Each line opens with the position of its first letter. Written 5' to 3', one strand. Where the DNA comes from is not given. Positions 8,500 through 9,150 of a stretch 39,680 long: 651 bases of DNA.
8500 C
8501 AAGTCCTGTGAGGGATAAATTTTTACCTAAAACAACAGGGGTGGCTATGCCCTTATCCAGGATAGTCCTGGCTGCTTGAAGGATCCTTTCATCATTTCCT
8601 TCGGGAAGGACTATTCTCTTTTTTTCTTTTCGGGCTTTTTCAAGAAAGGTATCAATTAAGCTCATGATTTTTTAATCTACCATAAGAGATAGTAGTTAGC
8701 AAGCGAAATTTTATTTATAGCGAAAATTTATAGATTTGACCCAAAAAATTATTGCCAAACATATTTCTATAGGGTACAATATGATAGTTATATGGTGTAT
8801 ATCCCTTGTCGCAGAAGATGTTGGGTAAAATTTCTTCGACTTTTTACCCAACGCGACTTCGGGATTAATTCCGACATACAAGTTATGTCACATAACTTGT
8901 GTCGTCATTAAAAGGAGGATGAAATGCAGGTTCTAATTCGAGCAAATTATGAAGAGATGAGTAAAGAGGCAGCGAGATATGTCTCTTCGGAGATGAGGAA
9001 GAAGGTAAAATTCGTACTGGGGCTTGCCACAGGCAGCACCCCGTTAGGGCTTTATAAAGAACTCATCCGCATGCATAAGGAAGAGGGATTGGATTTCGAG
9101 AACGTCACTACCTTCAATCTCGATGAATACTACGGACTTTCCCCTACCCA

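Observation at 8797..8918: Candidate novel cis-regulatory RNA (copy 1): conserved two-hairpin leader with covariation, upstream of nagB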

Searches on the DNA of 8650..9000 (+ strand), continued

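Call 77: search_with_rna_model(model_id=R1, source=L158, start=13300, end=13750, max_evalue=1, show_alignments=2)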
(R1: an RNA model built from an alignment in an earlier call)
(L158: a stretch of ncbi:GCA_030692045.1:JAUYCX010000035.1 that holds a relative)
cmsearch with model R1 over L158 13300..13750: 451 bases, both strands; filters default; matches with E-value up to 1: 3.
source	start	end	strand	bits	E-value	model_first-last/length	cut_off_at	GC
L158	13461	13570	-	39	2e-07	1-118/118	no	0.35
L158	13573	13690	+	31.7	5.1e-06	1-118/118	no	0.38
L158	13647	13678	-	10.8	0.053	75-106/118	no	0.44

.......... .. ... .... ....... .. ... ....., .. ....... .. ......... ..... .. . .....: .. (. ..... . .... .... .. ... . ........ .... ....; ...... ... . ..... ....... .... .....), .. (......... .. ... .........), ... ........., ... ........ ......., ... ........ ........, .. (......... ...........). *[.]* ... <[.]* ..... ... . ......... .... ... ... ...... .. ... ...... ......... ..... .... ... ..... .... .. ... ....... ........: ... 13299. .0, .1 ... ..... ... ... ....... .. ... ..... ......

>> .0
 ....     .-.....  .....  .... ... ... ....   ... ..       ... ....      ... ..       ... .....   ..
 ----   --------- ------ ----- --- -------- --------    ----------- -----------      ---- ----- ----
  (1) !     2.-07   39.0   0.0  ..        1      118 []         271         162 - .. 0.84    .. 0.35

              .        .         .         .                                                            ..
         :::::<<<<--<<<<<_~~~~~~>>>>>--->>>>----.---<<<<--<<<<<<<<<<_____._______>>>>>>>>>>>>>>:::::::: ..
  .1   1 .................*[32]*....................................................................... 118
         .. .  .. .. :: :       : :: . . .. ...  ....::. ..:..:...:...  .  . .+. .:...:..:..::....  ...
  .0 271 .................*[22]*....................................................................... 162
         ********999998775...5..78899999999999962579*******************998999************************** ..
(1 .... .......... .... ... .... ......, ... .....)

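Call 81: build_rna_model(alignment_id=A3, structure=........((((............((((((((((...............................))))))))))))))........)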
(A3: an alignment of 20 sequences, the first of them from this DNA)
Model R2 built from alignment A3 (20 sequences, 87 columns); structure: as given.
model positions 57; base pairs 14; branch points 0; effective number of sequences 8.08; information 0.977 bits per position. Calibrated on 0.2 Mb of random sequence (short: E-values are rough).
structure used (alignment columns):
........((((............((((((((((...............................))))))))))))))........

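Call 83: search_with_rna_model(model_id=R2, sources=[window, L001, L002, L004, L005, L006, L007, L008, L009, L012, L013, L014, L015, L017, L019, L020, L022, L024, L027, L028, L029, L030, L151, L152, L153, L154, L155, L156, L157, L158, L159, L160, L011, L016, L021, L025], max_evalue=1)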
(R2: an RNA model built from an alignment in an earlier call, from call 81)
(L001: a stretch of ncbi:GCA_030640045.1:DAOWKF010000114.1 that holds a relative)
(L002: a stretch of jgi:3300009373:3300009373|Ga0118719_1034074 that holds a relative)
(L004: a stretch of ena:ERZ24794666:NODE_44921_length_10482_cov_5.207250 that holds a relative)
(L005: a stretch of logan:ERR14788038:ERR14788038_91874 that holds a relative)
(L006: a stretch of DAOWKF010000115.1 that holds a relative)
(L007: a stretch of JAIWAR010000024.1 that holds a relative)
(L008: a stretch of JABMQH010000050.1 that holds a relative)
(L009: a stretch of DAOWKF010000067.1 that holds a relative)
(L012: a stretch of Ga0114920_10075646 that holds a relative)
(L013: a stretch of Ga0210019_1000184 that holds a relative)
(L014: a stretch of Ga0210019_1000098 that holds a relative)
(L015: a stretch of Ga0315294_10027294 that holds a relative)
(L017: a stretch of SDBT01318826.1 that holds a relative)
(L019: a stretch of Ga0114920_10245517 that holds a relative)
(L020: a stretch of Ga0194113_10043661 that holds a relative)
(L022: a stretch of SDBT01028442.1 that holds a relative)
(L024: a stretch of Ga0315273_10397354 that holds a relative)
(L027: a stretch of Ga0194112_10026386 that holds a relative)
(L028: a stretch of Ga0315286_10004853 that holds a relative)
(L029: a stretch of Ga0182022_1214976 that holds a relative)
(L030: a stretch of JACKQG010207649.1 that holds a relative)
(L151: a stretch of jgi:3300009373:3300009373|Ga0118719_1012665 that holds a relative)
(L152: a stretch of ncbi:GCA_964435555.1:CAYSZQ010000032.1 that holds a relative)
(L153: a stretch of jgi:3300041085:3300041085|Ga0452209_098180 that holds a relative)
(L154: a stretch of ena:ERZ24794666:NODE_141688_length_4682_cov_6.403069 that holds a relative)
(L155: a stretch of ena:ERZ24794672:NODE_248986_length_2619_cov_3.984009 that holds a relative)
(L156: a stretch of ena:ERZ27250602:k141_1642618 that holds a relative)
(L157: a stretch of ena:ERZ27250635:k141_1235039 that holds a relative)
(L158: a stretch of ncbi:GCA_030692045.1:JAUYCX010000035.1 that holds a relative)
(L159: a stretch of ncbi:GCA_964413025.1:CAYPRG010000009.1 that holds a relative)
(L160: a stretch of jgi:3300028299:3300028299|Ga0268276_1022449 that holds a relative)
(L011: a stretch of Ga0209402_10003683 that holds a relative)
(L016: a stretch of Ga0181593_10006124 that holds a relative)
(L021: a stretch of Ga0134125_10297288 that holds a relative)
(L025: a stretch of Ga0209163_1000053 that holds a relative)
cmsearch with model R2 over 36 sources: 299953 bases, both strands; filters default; matches with E-value up to 1: 44.
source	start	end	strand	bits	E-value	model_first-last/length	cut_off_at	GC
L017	1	57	-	80.5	1.2e-14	1-57/57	no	0.42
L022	1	57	-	80.5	1.2e-14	1-57/57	no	0.42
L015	100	165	-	74.3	3e-13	1-57/57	no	0.39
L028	4297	4362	-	74.3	3e-13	1-57/57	no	0.39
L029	816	880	+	72.4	7.9e-13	1-57/57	no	0.43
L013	8557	8614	+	71.5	1.2e-12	1-57/57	no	0.47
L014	4929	4985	-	71.2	1.5e-12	1-57/57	no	0.44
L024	186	242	+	67.9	7.8e-12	1-57/57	no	0.35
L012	28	77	-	65.7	2.5e-11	1-57/57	no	0.34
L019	283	332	-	65.7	2.5e-11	1-57/57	no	0.34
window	8865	8912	+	64.9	3.7e-11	1-57/57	no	0.31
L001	1338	1385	+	64.9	3.7e-11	1-57/57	no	0.31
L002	1017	1064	+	64.9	3.7e-11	1-57/57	no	0.31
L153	4976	5032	+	64.9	3.7e-11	1-57/57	no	0.32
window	21771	21818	+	64.5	4.6e-11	1-57/57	no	0.29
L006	405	452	-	64.5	4.6e-11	1-57/57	no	0.29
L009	3274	3321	-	64.5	4.6e-11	1-57/57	no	0.29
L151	10073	10120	+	63.5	7.4e-11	1-57/57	no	0.29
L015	4184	4256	-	62.9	1e-10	1-57/57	no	0.48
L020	508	567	-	62.3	1.4e-10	1-57/57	no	0.42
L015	4308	4368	+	61.1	2.5e-10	1-57/57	no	0.39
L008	1062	1109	+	60.8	3.1e-10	1-57/57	no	0.35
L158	13624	13690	+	59.5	5.8e-10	1-57/57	no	0.46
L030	1071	1118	-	58.1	1.2e-09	1-57/57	no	0.33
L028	10038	10105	+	57.6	1.5e-09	1-57/57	no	0.46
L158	13461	13519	-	57.2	1.9e-09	1-57/57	no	0.29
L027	72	131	+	54.8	6.6e-09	1-57/57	no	0.4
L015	265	340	+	51.4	3.7e-08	1-57/57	no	0.5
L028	135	196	-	42.6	3.4e-06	1-57/57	no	0.29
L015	2578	2643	-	25.8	0.019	1-57/57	no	0.44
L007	7146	7193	-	21.5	0.17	1-57/57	no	0.31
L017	2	58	+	21.3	0.19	1-57/57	no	0.42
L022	2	58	+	21.3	0.19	1-57/57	no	0.42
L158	13647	13678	-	20.8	0.25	14-45/57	no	0.44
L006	406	453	+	20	0.37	1-57/57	no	0.29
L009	3275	3322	+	20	0.37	1-57/57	no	0.29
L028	10059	10093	-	19.8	0.4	14-45/57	no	0.43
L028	136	197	+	19.4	0.5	1-57/57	no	0.31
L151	10072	10119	-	18.6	0.76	1-57/57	no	0.29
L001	1351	1373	-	18.3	0.87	14-45/57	no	0.3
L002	1030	1052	-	18.3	0.87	14-45/57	no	0.3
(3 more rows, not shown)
